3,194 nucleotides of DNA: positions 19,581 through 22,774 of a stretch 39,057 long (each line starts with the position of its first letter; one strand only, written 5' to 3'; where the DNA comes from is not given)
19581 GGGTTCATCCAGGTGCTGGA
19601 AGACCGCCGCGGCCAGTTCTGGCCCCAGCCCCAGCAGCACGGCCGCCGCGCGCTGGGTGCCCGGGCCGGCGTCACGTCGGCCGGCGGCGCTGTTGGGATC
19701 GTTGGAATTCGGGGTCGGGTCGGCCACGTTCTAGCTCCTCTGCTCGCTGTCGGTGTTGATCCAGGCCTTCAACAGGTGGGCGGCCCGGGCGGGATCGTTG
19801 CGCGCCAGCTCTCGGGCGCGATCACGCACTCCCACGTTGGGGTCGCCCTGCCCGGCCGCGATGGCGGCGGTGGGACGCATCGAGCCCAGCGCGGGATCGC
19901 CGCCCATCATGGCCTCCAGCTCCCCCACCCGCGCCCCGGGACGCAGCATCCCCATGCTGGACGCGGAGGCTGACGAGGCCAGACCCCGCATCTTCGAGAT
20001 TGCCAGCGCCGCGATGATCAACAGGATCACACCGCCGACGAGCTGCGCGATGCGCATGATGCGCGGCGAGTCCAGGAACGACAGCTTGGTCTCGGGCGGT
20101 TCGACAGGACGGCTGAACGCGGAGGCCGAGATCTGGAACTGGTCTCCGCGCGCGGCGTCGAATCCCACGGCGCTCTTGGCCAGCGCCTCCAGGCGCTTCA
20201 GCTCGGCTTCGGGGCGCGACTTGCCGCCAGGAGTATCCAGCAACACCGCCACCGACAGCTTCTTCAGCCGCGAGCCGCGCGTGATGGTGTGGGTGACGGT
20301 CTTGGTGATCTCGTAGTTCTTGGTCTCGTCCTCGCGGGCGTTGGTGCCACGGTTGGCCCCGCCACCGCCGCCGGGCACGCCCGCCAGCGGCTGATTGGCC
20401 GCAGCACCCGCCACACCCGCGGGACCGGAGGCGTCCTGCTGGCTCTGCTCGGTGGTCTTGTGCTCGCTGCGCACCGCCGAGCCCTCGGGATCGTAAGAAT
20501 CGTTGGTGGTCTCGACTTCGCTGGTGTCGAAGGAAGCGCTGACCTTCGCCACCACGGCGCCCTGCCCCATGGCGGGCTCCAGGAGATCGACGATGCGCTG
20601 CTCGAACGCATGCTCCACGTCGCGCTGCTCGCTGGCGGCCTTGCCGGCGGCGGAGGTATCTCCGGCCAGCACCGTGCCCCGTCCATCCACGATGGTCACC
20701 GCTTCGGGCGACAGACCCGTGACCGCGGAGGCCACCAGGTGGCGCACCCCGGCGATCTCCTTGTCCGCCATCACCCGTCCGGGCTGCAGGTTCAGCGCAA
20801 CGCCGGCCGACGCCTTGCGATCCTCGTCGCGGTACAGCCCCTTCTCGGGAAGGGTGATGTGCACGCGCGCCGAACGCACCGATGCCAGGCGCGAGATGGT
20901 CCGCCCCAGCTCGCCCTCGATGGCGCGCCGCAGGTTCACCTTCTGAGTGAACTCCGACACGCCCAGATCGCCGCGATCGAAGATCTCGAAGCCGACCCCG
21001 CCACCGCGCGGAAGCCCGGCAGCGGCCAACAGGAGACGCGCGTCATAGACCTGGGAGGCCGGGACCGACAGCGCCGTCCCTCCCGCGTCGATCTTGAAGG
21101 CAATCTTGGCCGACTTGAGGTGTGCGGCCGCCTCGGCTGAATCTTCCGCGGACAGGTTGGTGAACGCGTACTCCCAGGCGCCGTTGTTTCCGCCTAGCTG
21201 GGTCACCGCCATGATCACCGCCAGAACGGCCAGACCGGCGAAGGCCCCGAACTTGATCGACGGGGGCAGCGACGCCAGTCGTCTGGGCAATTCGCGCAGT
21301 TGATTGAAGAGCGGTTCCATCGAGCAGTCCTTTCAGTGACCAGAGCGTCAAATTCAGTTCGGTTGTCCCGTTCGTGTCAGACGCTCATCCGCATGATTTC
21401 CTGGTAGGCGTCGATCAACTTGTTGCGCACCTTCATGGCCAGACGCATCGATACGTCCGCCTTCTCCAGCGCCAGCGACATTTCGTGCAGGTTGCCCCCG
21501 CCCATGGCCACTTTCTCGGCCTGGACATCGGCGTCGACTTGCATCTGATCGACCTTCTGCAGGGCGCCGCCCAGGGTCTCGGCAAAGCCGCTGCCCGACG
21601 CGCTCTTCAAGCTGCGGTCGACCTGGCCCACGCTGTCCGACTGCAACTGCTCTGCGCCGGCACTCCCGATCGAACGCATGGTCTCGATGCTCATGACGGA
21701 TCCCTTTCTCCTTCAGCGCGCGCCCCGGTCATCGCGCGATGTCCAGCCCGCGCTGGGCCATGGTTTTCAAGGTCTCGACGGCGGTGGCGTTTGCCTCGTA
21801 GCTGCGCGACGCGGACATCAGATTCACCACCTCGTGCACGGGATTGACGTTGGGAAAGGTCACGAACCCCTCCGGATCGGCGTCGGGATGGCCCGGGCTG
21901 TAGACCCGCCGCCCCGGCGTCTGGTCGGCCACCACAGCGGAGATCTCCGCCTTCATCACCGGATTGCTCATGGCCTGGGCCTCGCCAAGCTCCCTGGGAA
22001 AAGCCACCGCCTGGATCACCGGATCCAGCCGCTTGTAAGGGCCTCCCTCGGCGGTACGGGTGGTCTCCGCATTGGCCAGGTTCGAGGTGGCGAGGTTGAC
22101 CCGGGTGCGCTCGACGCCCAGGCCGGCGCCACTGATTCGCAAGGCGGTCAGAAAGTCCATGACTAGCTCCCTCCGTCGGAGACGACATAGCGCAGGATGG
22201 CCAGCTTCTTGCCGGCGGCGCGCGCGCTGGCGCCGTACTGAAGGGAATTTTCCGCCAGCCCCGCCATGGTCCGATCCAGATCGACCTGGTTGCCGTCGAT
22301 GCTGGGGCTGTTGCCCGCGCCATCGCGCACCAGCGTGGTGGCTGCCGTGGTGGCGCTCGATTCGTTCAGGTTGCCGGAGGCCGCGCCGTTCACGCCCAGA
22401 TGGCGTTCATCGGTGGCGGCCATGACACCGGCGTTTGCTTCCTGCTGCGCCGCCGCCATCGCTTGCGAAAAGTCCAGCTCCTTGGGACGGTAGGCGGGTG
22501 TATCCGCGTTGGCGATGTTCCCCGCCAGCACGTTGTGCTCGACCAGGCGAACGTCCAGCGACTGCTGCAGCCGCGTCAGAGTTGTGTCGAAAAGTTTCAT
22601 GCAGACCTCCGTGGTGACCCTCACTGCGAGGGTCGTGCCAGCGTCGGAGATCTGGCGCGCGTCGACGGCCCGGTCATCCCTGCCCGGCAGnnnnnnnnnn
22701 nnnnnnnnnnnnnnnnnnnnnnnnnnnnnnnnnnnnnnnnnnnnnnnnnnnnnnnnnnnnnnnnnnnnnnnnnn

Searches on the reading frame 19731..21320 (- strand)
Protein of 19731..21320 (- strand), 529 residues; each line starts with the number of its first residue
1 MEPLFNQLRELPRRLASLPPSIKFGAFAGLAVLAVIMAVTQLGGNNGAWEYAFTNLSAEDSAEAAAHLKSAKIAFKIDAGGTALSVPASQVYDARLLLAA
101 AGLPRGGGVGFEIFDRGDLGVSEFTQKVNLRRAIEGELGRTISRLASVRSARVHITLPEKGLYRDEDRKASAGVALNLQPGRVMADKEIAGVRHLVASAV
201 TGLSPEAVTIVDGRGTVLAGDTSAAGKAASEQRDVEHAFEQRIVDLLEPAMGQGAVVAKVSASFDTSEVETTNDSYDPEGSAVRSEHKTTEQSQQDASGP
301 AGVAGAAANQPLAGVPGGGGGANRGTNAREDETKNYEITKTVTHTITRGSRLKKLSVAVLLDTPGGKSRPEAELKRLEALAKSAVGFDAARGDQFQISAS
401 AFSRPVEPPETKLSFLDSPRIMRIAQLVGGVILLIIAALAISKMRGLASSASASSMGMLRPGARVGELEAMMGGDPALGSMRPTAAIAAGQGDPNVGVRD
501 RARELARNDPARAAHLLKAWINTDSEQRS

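Call 3: search_protein_families(library=pfam, proteins=[window:19731-21320:-], max_evalue=0.01)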
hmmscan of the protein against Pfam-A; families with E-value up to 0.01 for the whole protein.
window:19731-21320:- (529 aa): 2 families
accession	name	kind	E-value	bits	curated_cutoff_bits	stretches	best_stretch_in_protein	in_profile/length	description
PF01514.23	YscJ_FliF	-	1.6e-55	188.2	24.4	1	52-219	9-178/179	Secretory protein of YscJ/FliF family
PF08345.17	YscJ_FliF_C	-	1.2e-40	139.8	23.8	1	247-402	1-147/147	Flagellar M-ring protein C-terminal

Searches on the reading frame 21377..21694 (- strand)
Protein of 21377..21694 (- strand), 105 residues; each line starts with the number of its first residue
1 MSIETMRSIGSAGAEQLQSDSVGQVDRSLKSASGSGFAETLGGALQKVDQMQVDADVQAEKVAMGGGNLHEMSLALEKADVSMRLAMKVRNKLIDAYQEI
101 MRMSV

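Call 3: search_protein_families(library=pfam, proteins=[window:21377-21694:-], max_evalue=0.01)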
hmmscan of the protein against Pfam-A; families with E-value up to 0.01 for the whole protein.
window:21377-21694:- (105 aa): 1 family
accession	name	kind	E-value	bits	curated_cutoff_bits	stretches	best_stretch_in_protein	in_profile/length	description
PF02049.23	FliE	-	1.9e-24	86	22.4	1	29-105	12-89/89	Flagellar hook-basal body complex protein FliE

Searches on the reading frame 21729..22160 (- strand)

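Call 3: search_protein_families(library=pfam, proteins=[window:21729-22160:-], max_evalue=0.01)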
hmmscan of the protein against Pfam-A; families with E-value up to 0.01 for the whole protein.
window:21729-22160:- (143 aa): 1 family
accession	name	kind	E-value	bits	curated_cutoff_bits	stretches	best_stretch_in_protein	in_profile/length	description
PF06429.18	Flg_bbr_C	-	5.1e-14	52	23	1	98-140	3-45/46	Flagellar basal body rod FlgEFG protein C-terminal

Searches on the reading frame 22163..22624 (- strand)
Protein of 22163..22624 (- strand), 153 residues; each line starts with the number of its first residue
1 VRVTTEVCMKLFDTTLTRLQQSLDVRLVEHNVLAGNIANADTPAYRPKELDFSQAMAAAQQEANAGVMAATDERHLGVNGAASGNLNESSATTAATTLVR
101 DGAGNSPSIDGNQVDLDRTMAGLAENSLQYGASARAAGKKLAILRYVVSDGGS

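Call 3: search_protein_families(library=pfam, proteins=[window:22163-22624:-], max_evalue=0.01)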
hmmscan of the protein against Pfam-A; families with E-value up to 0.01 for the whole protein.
window:22163-22624:- (153 aa): 1 family
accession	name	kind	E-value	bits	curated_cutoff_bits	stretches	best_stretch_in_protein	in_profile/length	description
PF00460.25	Flg_bb_rod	-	0.0067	16.8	20.7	1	31-45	16-30/31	Flagella basal body rod protein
